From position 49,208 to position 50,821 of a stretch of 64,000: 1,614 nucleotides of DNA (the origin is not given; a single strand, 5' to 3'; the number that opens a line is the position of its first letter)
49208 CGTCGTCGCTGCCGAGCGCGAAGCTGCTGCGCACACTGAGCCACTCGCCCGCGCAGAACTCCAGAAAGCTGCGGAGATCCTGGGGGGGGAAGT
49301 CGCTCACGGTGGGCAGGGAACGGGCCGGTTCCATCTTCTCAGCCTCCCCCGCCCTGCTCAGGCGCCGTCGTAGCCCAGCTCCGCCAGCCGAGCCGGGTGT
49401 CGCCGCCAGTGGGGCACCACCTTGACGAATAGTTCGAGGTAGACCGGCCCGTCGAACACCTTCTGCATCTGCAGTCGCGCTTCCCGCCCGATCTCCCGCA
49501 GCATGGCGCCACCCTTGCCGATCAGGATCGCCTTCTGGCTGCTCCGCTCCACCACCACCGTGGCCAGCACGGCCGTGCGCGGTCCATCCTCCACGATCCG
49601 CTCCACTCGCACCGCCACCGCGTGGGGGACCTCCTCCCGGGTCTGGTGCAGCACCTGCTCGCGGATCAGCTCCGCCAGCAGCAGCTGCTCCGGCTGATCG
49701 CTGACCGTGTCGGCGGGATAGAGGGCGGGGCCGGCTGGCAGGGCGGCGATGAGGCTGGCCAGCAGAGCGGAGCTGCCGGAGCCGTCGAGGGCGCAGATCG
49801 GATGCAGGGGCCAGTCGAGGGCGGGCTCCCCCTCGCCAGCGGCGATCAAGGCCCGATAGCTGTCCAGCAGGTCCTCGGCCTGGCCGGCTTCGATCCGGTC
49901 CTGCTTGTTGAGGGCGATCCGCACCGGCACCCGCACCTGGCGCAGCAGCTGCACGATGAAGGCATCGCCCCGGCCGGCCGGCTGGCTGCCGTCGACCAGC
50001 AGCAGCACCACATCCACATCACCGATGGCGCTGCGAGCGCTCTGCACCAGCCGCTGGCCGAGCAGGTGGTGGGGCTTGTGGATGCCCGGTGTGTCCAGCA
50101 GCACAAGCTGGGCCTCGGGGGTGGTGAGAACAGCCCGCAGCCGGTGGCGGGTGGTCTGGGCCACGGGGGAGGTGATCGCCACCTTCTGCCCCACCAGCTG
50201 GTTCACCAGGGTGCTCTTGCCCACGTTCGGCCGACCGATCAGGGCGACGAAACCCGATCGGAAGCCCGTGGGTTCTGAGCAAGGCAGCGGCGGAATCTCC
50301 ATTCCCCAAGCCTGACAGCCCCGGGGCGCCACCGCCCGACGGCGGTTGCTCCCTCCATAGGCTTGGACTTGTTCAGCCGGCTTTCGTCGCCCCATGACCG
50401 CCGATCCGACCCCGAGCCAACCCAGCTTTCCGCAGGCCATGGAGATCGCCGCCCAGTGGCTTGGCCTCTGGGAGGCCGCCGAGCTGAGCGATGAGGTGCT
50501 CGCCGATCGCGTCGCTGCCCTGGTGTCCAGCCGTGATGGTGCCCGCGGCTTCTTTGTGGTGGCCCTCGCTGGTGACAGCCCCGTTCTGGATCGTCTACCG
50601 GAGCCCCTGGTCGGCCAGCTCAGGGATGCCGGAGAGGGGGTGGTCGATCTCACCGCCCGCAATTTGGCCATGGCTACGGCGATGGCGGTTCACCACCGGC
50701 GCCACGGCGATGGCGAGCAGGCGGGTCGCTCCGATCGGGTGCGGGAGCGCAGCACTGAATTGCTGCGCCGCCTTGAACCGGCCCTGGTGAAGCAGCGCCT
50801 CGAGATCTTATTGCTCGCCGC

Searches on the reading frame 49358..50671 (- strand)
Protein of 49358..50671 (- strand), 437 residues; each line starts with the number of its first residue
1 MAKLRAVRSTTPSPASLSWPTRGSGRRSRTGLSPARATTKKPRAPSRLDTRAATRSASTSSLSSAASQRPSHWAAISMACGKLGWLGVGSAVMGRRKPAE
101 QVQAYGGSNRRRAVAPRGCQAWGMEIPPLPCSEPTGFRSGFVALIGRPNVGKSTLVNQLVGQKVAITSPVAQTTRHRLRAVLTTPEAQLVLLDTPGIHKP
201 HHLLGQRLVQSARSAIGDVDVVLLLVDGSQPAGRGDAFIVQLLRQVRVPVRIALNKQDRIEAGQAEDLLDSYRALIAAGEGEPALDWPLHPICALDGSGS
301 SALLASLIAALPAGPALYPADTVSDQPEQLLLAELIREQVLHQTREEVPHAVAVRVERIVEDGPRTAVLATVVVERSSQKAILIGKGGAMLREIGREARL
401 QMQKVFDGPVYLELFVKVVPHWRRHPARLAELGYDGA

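Call 42: find_encoding_contigs(protein=window:49358-50671:-, flank=10000, max_places=1)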
Protein window:49358-50671:- (437 aa): no gene with exactly this product is on record in the collection.
